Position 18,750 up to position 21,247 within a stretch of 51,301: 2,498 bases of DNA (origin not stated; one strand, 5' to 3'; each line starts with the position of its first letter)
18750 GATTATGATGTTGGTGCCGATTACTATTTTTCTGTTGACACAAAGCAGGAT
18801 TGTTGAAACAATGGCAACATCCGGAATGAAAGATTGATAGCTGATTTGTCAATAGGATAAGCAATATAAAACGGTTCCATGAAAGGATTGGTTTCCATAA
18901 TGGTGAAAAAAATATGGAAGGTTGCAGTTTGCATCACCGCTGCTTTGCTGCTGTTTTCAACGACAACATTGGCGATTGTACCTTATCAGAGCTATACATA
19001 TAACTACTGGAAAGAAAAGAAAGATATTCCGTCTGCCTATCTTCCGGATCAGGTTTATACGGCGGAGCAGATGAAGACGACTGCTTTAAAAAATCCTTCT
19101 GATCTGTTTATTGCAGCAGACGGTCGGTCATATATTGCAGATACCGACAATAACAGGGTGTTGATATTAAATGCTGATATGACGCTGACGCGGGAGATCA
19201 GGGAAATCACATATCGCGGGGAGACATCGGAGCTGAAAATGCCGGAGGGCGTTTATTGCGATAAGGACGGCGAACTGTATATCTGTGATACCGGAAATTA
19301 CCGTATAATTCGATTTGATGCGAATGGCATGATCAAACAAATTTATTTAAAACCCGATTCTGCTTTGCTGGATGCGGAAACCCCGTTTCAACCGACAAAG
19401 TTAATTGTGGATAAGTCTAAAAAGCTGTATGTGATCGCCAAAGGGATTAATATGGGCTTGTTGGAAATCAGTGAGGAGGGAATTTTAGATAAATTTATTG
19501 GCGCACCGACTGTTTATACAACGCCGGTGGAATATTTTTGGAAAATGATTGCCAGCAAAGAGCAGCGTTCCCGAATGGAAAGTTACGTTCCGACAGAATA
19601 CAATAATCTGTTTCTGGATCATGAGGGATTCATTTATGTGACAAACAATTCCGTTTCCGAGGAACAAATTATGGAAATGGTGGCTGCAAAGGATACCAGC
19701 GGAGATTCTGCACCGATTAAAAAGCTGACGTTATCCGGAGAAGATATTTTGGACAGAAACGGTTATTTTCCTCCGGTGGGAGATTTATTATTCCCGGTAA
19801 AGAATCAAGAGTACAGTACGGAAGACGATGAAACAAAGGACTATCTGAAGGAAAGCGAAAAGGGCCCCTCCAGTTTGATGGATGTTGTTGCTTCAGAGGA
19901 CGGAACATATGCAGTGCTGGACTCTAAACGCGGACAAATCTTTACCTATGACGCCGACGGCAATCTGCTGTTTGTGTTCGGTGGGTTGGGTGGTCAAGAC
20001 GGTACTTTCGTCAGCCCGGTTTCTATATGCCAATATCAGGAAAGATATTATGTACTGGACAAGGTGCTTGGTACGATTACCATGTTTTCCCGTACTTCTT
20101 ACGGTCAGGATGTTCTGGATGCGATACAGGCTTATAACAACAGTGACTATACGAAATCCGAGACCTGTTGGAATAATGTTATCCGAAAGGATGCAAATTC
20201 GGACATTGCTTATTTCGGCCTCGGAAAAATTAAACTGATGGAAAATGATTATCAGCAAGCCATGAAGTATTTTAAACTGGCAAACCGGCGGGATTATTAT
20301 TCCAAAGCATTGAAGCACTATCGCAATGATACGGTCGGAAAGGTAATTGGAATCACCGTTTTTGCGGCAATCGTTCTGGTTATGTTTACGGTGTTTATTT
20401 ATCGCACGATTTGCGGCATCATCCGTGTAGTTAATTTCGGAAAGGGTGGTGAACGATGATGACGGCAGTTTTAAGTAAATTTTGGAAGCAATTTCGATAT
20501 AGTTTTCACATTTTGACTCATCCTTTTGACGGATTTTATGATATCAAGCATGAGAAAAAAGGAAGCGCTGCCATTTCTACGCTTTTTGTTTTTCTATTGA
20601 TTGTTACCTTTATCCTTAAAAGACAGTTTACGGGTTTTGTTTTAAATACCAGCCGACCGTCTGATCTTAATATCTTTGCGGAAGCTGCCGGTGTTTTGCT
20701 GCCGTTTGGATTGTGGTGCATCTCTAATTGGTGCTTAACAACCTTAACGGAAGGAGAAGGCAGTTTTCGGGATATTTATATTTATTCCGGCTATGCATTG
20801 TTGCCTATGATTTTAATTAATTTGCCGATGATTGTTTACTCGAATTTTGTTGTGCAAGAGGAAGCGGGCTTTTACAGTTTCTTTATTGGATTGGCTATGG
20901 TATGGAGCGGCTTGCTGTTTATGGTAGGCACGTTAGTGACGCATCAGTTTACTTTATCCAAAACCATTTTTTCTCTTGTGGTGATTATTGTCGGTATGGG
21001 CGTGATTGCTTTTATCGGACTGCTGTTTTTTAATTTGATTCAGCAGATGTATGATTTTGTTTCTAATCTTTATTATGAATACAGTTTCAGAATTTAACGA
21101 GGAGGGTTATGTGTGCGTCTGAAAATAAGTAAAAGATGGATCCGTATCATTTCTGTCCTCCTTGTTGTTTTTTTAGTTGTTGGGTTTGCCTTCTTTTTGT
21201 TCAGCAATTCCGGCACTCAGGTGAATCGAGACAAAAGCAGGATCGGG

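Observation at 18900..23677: Uncharacterised envelope triad (NHL propeller/TPR, Yip1 membrane protein, DUF5696-like protein) embedded inside a sugar ABC importer operon (copy A)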

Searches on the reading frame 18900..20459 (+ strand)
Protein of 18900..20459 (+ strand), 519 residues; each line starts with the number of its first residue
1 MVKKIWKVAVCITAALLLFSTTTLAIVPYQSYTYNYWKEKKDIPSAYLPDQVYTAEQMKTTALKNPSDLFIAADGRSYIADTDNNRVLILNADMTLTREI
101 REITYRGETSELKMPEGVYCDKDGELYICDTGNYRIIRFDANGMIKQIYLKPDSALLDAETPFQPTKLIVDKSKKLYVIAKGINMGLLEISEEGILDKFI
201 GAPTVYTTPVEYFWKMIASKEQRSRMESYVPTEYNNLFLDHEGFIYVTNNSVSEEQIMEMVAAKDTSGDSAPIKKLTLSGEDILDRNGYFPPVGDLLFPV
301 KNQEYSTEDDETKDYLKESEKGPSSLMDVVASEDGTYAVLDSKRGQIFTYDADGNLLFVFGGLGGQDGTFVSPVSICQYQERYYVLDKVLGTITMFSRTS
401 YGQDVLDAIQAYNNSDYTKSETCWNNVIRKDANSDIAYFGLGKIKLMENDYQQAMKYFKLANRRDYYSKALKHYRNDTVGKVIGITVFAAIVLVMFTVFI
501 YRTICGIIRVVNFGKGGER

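Call 8: search_protein_families(library=pfam, proteins=[window:18900-20459:+], max_evalue=0.01)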
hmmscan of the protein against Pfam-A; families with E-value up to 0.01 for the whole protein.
window:18900-20459:+ (519 aa): 5 families
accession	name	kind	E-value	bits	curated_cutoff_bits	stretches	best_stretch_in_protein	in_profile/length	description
PF01436.27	NHL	-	2.7e-11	43.4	20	1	113-139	2-28/28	NHL repeat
PF25021.1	TEN_NHL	-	5.5e-06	26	27.1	0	108-149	137-176/357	Teneurin NHL domain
PF08450.18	SGL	-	1.7e-05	25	26.3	1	75-150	145-221/246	SMP-30/Gluconolactonase/LRE-like region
PF07719.23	TPR_2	-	0.0029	18.1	27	0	437-461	3-27/34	Tetratricopeptide repeat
PF13432.12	TPR_16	-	0.0032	18.3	32.7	1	411-461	7-57/65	Tetratricopeptide repeat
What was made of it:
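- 18900..20459 (+): NHL six-blade propeller followed by a short TPR-like region and a C-terminal TM helix (alternative start at 18879). Signal peptide ...TLA|IVPY; the ectodomain faces outward and the tail faces inward. Pfam NHL 43 bits (call 8).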

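Call 11: search_protein_families(library=ncbifam, proteins=[window:18900-20459:+], max_evalue=0.001)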
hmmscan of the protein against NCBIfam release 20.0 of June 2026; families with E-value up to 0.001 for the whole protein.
window:18900-20459:+ (519 aa): 2 families
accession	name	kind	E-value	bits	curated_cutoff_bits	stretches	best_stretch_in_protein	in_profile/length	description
NF035926.1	scyF_NHL_VPEP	equivalog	5.6e-12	45.5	350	1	63-152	198-286/376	scytonemin biosynthesis PEP-CTERM protein ScyF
NF053768.1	CIS12_fam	equivalog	5.7e-05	22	860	0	325-398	45-115/715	CIS12 family contractile injection system protein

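Call 51: search_solved_structures(query=window:18900-20456:+, max_evalue=1)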
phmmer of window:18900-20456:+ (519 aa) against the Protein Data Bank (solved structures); distinct sequences matched with E-value up to 1: 67 (the best 60 are shown).
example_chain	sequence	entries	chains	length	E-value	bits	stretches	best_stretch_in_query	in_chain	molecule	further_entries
3wwa_A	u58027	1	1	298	1.3e-27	100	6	58-143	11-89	Pizza7H protein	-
3ww9_A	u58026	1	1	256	1.1e-23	87.1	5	58-143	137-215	pizza6 protein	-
7zq2_A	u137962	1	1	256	2e-22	82.8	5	58-143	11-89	Pizza6-RSH-TSH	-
7zph_A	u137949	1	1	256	9.1e-22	80.7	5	59-143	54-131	Pizza6-TNK-RSH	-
7zcj_A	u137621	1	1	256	3.8e-21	78.6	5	58-143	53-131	Pizza6-TNH-TSH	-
6qsd_A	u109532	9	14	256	1.9e-20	76.4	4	58-143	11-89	Pizza6S | Pizza6-S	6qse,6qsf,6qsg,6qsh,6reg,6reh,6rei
6ren_A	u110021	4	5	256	1.1e-19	73.8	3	58-143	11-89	3fPizza6-SH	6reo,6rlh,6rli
6i37_A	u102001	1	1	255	3.8e-19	72.1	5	59-143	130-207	nv1Pizza6-AYW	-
6f0t_A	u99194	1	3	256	5.5e-19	71.5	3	58-143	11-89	Pizza6-SFW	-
6rej_A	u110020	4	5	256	6.1e-19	71.4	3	58-143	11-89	Pizza6-SH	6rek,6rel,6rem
6i38_A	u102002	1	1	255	1.1e-18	70.5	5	58-143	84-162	nv2Pizza6-AYW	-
7zpz_A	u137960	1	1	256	2.6e-18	69.3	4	58-143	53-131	Pizza6-TSR-TSH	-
6f0s_A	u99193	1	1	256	1.1e-17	67.3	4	58-143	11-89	Pizza6-SYW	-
7zpw_A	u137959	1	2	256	2.3e-17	66.2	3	58-143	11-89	Pizza6-TSK-TSH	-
7zqg_A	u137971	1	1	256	5.9e-17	64.8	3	58-143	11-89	Pizza6-KSH-TSH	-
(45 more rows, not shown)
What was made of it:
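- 18900..20459 (+): Pizza/PknD propellers E=1e-27 (call 51).
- On NHL-repeat six-blade beta-propeller: 5-6 repeat matches to Pizza6/7 and PknD (call 51).
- On TPR: Designed TPR proteins match at E=3e-4 (call 51).
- Checked: The protein also matches PknD-derived 'Pizza' six-blade propellers at E=1e-27 in 5-6 repeats (calls 8, 51).
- The closest bacterial structural relatives of the propeller derive from the PknD sensor domain (call 51).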

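Call 64: find_homologous_proteins(query=window:18900-20456:+, max_evalue=0.00001)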
Query window:18900-20456:+ (519 aa): 328 proteins with E <= 0.00001 among 8000 candidates; the best 120 are listed.
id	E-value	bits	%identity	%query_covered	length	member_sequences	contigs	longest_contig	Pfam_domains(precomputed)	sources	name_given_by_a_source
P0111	0.0e+0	1174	100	100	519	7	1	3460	PF01436.28,PF25021.2,PF08450.19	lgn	-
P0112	0.0e+0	1010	83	100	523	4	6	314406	PF01436.28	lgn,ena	-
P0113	2.9e-285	965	80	100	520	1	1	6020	PF13432.13,PF01436.28,PF08450.19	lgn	-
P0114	6.2e-200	683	59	95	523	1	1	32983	PF13432.13,PF01436.28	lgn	-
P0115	1.5e-196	672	56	99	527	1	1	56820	PF01436.28,PF07719.24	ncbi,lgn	-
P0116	8.6e-194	663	57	96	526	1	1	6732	PF01436.28,PF08450.19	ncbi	ncbi:MAG: NHL repeat-containing protein [Saccharofermentanales bacterium]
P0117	1.2e-189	649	57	97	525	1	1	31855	PF01436.28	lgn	-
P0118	2.5e-126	441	40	96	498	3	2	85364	PF13414.13,PF01436.28,PF08450.19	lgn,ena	-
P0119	2.0e-125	438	42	92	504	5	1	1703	PF13414.13,PF01436.28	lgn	-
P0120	2.4e-125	437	42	92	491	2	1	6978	PF13414.13,PF01436.28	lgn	-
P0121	5.4e-124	433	42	97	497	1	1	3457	PF01436.28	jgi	jgi:DNA-binding beta-propeller fold protein YncE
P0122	2.4e-121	424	41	95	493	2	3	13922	PF01436.28,PF08450.19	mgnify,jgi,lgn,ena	mgnify:CR=1 FL=1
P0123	3.0e-121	424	41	96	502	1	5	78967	PF01436.28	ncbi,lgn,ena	-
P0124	6.5e-119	416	40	95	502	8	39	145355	PF13414.13,PF01436.28,PF08450.19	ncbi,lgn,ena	ncbi:MAG TPA: gluconolactonase [Clostridia bacterium]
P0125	6.5e-118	413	39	94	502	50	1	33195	PF01436.28,PF25021.2,PF08450.19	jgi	-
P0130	7.0e-114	399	40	91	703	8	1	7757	PF04893.23,PF13414.13,PF01436.28,PF07719.24,PF08450.19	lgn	-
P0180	5.0e-95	337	37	95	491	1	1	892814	PF13414.13,PF01436.28,PF08450.19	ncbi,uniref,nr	ncbi:tetratricopeptide repeat protein [Caldibacillus lycopersici]|uniref:Tetratricopeptide repeat pr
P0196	1.1e-91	326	35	91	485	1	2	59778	PF13414.13,PF01436.28,PF08450.19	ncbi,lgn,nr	ncbi:MAG: hypothetical protein JXB03_07305 [Spirochaetales bacterium]|nr:hypothetical protein [Spiro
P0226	1.5e-84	303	34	97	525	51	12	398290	PF01436.28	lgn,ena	-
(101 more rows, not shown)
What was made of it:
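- Tried and rejected: The nearest named relative of the NHL protein is from a 'Saccharofermentanales bacterium' MAG, at 57% identity (call 64).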

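Call 79: predict_structure(alignment_id=A4)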
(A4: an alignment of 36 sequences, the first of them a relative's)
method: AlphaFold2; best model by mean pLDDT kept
length: 703 residues; sequences in the alignment: 36
mean_pLDDT: 89.0   pTM: 0.78
mean pLDDT of the five models: 89.0, 88.7, 88.2, 87.7, 86.8
residues with pLDDT >= 90: 409; 70-90: 261; 50-70: 33; < 50: 0
segments of 3 or more residues with pLDDT < 50: none
pLDDT, mean of each block of 10 residues (from residue 1): 81 78 73 92 93 92 95 95 96 94 92 95 95 96 93 85 94 93 90 91 70 78 66 89 90 83 83 89 89 88 85 91 95 94 94 93 95 96 96 94 97 94 96 95 94 93 88 86 77 65 84 88 86 93 89 81 86 93 87 91 94 90 87 92 92 89 91 91 90 88 76
secondary structure, 60 per line:
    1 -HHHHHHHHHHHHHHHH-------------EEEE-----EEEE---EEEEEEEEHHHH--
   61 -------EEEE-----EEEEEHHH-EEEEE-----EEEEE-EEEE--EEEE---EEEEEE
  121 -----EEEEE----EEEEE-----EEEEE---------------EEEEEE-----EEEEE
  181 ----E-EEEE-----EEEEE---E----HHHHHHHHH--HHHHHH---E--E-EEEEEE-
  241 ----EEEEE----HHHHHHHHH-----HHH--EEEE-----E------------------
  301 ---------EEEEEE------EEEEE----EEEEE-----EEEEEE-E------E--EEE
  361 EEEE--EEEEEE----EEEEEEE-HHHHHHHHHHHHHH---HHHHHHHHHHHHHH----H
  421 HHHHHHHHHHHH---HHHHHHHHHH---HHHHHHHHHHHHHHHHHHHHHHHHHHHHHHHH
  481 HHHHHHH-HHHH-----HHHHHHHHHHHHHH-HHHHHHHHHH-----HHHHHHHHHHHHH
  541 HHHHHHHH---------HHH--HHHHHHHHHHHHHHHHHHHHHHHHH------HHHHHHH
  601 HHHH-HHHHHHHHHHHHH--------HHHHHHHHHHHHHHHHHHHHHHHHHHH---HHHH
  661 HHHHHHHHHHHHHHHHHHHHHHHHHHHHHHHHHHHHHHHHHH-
elements in order (helices of 4 or more, strands of 3 or more residues): H2-17 E31-34 E40-43 E47-54 H55-58 E68-71 E77-81 E86-90 E96-100 E102-105 E108-111 E115-120 E126-130 E135-139 E145-149 E165-170 E176-180 E187-190 E196-200 H209-217 H220-225 E234-239 E245-249 H254-262 E273-276 E310-315 E322-326 E331-335 E341-346 E358-364 E367-372 E377-383 H385-398 H402-415 H420-432 H436-445 H449-487 H489-492 H498-511 H513-522 H528-548 H563-587 H594-604 H606-618 H627-653 H657-702
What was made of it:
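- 18900..20459 (+): AF2 of the fused homologue P0130 has pLDDT 89 (call 79).
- On TPR: The model shows only about four helices, roughly two repeats (call 79).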

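Call 83: fold_search(model_id=the predicted structure, library=pdb)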
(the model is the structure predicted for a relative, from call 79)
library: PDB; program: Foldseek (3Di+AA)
matches with E <= 10: 1361; with E <= 0.001: 325
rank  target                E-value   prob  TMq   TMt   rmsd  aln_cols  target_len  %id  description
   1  6fq3_A                6.5e-17  1.00  0.33  0.58   6.1       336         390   21  Crystal structure of Danio rerio Lin41 filamin-NHL domains in complex with lin-29A 5'UTR 13mer RNA (released 2018-05-09)
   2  8j72_B                8.4e-17  1.00  0.32  0.78   5.2       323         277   20  Crystal structure of mammalian Trim71 in complex with lncRNA Trincr1 (released 2024-03-06)
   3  6xg7                  1.6e-16  1.00  0.33  0.76   5.1       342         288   22  1.3 A Resolution Structure of the of the NHL Repeat Region of D. melanogaster Thin (released 2020-12-16)
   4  7qrx_A                5.5e-16  1.00  0.33  0.78   6.1       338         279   22  Crystal structure of NHL domain of TRIM71 (released 2022-05-04)
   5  8j72_A                5.8e-16  1.00  0.32  0.77   5.3       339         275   21  Crystal structure of mammalian Trim71 in complex with lncRNA Trincr1 (released 2024-03-06)
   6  6d69                  1.0e-15  1.00  0.34  0.78   5.0       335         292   22  Crystal Structure of the NHL Repeat Region of D. melanogaster Thin (released 2019-04-24)
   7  9jur                  1.6e-15  1.00  0.31  0.73   7.1       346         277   21  Crystal Structure of NHL domain of human E3 ubiquitin-protein ligase TRIM71 (released 2025-04-30)
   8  6fpt_B                2.1e-15  1.00  0.34  0.60  10.1       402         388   19  Crystal structure of Danio rerio Lin41 filamin-NHL domains (released 2018-05-09)
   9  6fpt_A                8.6e-15  1.00  0.34  0.59   5.3       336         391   21  Crystal structure of Danio rerio Lin41 filamin-NHL domains (released 2018-05-09)
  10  1q7f_B                2.6e-12  1.00  0.31  0.72   6.7       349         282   15  Brain Tumor NHL domain (released 2003-10-21)
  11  7qrv_B                4.4e-12  1.00  0.31  0.73   5.6       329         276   18  Crystal structure of NHL domain of TRIM2 (full C-terminal) (released 2022-05-04)
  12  9m58_A                6.7e-12  1.00  0.29  0.48   8.8       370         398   12  Cu/Zn-superoxide dismutase from Deinococcus radiodurans (Calcium-free) (released 2025-09-24)
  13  9m58_B                7.5e-12  1.00  0.28  0.48   7.6       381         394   13  Cu/Zn-superoxide dismutase from Deinococcus radiodurans (Calcium-free) (released 2025-09-24)
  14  7zqg                  8.7e-12  1.00  0.28  0.74   5.1       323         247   18  Crystal structure of Pizza6-KSH-TSH with Silicotungstic Acid (STA) polyoxometalate (released 2023-05-10)
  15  7qrv_A                1.1e-11  1.00  0.31  0.73   5.8       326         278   18  Crystal structure of NHL domain of TRIM2 (full C-terminal) (released 2022-05-04)
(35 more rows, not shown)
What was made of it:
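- On NHL-repeat six-blade beta-propeller: The AF2 model of the fused homologue has about 24 strands over residues 31-383 and TM 0.73-0.78 to NHL domains (calls 79, 83).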

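Call 84: find_encoding_contigs(protein=P0196, flank=10000, max_places=1)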
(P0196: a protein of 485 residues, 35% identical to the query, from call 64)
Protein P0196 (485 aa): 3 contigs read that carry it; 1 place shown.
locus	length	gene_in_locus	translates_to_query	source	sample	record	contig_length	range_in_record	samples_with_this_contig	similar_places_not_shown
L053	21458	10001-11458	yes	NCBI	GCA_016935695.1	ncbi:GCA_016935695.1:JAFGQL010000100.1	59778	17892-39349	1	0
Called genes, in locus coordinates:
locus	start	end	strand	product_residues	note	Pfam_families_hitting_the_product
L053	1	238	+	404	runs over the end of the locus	PF01553:Acyltransferase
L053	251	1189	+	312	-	PF08450:SGL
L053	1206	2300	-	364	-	PF02156:Glyco_hydro_26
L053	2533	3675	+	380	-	PF01047:MarR (faint), PF00480:ROK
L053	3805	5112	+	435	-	PF01547:SBP_bac_1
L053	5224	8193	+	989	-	PF01547:SBP_bac_1, PF13416:SBP_bac_8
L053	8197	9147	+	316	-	PF00528:BPD_transp_1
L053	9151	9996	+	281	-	PF00528:BPD_transp_1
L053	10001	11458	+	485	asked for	PF01436:NHL (faint), PF08450:SGL (faint), PF13414:TPR_11 (faint)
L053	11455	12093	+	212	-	PF04893:Yip1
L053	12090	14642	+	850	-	PF18952:DUF5696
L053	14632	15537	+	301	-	PF00528:BPD_transp_1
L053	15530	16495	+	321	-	PF00528:BPD_transp_1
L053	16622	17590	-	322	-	PF14415:DUF4424 (faint), PF13308:YARHG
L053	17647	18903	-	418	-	PF01770:Folate_carrier, PF07690:MFS_1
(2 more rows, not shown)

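Call 85: find_encoding_contigs(protein=P0180, flank=10000, max_places=1)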
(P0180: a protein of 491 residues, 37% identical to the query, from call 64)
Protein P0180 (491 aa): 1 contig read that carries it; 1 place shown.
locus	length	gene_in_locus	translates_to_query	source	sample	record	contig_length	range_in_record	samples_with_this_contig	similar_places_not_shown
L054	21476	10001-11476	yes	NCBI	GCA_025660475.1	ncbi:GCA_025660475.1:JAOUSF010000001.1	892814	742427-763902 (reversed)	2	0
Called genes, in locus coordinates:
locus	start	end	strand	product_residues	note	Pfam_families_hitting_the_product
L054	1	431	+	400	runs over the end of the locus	PF02515:CoA_transf_3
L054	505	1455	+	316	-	PF00682:HMGL-like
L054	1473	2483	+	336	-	PF03401:TctC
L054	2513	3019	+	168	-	PF07331:TctB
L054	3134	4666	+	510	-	PF01970:TctA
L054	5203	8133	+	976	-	PF01547:SBP_bac_1, PF13416:SBP_bac_8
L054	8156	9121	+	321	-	PF00528:BPD_transp_1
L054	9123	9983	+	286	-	PF00528:BPD_transp_1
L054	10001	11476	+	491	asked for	PF08450:SGL (weak), PF01436:NHL (weak), PF13414:TPR_11 (weak)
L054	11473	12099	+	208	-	PF04893:Yip1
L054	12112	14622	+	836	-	PF18952:DUF5696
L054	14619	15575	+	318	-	PF00528:BPD_transp_1 (weak)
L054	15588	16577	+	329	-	PF00528:BPD_transp_1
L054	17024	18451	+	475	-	PF01547:SBP_bac_1, PF13416:SBP_bac_8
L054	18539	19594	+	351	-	PF04616:Glyco_hydro_43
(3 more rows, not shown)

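Call 86: find_encoding_contigs(protein=P0226, flank=10000, max_places=1)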
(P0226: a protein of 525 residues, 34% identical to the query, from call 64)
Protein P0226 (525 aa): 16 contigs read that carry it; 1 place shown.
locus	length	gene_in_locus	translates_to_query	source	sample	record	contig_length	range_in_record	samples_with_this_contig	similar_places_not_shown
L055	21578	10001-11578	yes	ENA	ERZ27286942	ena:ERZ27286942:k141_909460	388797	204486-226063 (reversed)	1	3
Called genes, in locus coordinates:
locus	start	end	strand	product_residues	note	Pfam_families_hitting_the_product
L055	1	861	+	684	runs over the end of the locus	PF17678:Glyco_hydro_92N, PF07971:Glyco_hydro_92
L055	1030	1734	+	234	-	PF01522:Polysacc_deac_1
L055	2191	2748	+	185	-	PF01381:HTH_3 (weak), PF12844:HTH_19 (weak), PF13560:HTH_31, PF05899:Cupin_3 (faint), PF02311:AraC_binding (faint), PF07883:Cupin_2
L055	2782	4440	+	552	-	PF00501:AMP-binding, PF13193:AMP-binding_C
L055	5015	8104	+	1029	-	PF01547:SBP_bac_1, PF13416:SBP_bac_8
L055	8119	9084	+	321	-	PF00528:BPD_transp_1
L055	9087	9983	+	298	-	PF00528:BPD_transp_1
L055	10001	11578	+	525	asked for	PF01436:NHL (faint)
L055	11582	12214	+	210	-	PF04893:Yip1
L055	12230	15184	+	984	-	PF18952:DUF5696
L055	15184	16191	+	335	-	PF00528:BPD_transp_1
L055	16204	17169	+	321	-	PF00528:BPD_transp_1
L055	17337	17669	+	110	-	PF05164:ZapA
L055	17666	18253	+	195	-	PF02545:Maf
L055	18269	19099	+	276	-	PF04085:MreC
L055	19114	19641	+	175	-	-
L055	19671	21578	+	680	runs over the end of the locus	PF03717:PBP_dimer, PF00905:Transpeptidase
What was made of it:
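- In L055 the module lies next to zapA, maf, mreC and a PBP gene and has few adjacent CAZymes (call 86).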

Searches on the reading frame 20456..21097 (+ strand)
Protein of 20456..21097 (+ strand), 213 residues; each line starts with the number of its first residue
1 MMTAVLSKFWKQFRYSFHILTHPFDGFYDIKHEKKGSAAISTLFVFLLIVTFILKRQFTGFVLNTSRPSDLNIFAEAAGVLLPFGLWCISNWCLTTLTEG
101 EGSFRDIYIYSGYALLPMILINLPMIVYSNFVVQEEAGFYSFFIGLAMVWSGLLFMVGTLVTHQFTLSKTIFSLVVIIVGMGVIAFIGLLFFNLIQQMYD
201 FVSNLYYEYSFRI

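Call 8: search_protein_families(library=pfam, proteins=[window:20456-21097:+], max_evalue=0.01)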
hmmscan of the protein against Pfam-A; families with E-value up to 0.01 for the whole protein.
window:20456-21097:+ (213 aa): 1 family
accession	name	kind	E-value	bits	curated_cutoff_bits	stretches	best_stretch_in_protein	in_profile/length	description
PF04893.22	Yip1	-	2.5e-16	60.5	28.6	1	17-186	1-172/173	Yip1 domain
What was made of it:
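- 20456..21097 (+): Yip1-family 5-TM membrane protein, translationally coupled to the NHL/TPR gene (ATGA overlap). PF04893 60.5 bits (call 8).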

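Call 11: search_protein_families(library=ncbifam, proteins=[window:20456-21097:+], max_evalue=0.001)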
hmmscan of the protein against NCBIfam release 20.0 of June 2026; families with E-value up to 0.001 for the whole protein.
window:20456-21097:+ (213 aa): 0 families
